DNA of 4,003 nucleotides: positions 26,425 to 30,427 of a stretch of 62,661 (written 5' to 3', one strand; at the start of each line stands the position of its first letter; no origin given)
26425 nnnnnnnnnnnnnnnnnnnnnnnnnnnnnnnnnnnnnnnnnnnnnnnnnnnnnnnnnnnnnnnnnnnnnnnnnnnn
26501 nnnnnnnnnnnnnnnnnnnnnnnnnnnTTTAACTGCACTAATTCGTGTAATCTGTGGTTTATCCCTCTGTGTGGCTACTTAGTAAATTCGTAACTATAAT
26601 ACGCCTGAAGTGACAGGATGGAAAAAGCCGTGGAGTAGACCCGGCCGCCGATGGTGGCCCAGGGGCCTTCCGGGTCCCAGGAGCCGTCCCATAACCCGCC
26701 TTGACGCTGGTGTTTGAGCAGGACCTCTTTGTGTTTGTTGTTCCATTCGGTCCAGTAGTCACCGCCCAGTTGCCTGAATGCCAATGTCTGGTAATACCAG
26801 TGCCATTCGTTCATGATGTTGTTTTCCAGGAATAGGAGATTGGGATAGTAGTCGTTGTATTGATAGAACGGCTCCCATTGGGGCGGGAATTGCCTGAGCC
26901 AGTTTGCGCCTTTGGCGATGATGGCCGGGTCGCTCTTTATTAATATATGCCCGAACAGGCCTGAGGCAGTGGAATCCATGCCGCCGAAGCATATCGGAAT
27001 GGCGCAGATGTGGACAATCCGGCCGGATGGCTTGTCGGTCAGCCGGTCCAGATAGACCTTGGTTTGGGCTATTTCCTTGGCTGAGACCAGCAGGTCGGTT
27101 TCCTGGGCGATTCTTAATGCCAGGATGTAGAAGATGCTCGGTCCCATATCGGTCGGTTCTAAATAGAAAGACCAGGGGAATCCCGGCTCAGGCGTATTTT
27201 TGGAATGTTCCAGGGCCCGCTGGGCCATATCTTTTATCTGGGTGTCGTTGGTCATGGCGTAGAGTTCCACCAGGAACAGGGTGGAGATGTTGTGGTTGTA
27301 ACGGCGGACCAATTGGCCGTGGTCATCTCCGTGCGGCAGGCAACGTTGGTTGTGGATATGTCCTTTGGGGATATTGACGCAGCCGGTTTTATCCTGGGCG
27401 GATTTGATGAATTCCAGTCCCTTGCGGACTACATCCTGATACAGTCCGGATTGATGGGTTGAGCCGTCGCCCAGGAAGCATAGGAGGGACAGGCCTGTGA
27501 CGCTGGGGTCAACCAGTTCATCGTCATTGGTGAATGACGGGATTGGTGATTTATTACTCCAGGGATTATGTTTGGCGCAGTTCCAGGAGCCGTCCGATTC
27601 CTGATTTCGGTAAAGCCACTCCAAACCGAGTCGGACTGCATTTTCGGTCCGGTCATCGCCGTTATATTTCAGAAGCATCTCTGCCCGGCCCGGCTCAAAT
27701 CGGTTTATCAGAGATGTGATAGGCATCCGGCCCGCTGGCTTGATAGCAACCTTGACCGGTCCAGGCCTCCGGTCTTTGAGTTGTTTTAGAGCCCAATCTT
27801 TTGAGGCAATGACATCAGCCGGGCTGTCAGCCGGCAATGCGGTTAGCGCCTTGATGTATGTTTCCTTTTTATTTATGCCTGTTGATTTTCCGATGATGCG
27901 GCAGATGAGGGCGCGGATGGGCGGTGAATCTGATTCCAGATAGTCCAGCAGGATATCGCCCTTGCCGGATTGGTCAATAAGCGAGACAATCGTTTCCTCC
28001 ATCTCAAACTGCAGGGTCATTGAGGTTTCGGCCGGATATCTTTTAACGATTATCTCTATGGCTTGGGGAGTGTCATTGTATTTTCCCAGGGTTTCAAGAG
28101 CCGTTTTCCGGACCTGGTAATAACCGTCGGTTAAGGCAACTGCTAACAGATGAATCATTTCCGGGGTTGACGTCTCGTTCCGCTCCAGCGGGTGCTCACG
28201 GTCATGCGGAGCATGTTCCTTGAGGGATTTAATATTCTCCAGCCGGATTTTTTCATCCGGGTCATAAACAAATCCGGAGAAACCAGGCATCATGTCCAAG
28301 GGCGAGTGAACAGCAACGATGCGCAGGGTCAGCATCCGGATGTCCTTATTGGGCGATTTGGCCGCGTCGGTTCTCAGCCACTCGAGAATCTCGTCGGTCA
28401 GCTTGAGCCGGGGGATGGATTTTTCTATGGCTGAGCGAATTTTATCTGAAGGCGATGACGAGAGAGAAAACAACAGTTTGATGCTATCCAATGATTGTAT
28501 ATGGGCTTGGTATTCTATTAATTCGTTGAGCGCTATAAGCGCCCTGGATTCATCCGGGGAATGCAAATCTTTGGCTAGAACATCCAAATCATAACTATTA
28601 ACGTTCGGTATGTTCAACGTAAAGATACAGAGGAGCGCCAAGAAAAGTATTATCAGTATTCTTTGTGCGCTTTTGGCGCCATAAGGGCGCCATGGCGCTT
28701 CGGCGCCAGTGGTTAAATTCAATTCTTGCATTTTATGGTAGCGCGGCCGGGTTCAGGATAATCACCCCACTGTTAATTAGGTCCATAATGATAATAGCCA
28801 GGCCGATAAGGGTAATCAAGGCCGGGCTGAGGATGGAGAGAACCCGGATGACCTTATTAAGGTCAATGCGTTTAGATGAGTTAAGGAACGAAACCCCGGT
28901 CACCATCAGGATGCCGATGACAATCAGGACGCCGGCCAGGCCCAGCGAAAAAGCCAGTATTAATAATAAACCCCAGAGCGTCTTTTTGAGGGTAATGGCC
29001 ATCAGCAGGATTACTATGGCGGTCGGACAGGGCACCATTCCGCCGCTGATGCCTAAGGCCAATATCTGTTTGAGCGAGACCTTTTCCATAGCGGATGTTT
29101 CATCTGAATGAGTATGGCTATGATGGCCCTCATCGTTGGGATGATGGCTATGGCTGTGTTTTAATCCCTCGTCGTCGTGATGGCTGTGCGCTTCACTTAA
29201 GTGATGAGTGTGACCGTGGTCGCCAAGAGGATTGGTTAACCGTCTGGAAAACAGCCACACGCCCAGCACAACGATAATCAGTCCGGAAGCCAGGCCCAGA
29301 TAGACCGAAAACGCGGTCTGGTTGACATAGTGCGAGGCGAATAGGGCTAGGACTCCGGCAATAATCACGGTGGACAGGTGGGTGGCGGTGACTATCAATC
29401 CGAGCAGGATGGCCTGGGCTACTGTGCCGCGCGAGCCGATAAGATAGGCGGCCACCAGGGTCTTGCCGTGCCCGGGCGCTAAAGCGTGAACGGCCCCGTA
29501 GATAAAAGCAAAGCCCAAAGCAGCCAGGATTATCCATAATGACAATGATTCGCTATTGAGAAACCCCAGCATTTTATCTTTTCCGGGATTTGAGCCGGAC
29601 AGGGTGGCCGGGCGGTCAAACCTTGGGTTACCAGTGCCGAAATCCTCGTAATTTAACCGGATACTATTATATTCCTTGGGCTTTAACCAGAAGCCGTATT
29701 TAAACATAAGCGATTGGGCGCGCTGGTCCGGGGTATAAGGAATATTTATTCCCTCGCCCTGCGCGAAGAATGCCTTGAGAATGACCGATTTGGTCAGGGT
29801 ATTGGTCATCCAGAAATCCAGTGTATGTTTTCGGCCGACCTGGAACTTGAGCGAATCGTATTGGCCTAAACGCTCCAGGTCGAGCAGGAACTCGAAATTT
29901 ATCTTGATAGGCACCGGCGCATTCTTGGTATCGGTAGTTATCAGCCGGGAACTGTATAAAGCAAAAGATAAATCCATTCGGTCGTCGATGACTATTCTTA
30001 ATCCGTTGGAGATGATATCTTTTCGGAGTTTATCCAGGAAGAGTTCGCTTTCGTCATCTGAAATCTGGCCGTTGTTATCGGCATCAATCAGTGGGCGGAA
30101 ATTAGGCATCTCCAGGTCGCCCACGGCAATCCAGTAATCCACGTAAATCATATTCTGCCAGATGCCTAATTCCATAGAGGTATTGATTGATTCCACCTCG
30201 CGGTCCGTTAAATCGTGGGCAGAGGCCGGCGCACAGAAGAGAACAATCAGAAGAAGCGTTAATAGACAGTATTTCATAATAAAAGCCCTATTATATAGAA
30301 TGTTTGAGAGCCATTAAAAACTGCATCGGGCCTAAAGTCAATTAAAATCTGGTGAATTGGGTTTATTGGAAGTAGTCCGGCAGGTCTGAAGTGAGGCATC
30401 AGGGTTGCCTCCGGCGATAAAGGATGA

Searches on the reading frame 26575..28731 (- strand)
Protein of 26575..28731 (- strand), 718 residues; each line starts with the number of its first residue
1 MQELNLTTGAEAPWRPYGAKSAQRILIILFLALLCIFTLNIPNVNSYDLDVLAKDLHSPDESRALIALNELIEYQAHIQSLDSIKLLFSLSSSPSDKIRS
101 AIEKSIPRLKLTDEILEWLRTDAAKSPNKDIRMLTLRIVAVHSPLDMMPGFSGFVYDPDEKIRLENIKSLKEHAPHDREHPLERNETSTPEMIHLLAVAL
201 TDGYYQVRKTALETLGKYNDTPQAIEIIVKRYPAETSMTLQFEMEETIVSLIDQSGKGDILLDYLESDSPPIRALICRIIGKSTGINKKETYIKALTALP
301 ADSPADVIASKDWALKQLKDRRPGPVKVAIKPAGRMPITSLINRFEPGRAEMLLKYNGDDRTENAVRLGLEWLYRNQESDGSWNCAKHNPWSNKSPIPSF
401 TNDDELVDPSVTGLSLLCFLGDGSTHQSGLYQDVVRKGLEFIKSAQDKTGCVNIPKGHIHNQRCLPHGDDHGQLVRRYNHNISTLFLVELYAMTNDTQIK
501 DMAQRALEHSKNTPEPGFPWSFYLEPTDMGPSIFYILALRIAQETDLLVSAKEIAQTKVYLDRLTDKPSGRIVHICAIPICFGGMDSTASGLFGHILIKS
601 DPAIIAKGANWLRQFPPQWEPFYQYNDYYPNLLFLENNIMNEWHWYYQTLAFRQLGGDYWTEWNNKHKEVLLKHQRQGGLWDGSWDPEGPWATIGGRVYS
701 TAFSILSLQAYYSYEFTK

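Call 7: search_protein_families(library=pfam, proteins=[window:26575-28731:-], max_evalue=0.01)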
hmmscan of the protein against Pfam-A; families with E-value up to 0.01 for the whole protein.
window:26575-28731:- (718 aa): 4 families
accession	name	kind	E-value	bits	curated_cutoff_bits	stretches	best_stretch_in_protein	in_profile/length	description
PF13646.12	HEAT_2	-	1.2e-09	38.7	27.7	1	157-232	11-71/88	HEAT repeats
PF13243.12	SQHop_cyclase_C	-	1.5e-05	24.6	26.1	1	356-451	83-177/319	Squalene-hopene cyclase C-terminal domain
PF02985.28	HEAT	-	0.00021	21.7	23.5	0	194-217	3-26/31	HEAT repeat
PF20168.4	PDS5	-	0.00068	18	27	1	148-218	323-388/1053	Sister chromatid cohesion protein PDS5 protein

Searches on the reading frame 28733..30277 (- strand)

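Call 7: search_protein_families(library=pfam, proteins=[window:28733-30277:-], max_evalue=0.01)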
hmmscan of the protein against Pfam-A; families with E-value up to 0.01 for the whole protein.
window:28733-30277:- (514 aa): 2 families
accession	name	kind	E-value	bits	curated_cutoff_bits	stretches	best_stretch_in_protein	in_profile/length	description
PF03824.22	NicO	-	3.3e-20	73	27.7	1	252-498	3-276/287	High-affinity nickel-transport protein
PF13386.12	DsbD_2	-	4.8e-09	36.8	24.9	1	391-483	105-195/199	Cytochrome C biogenesis protein transmembrane region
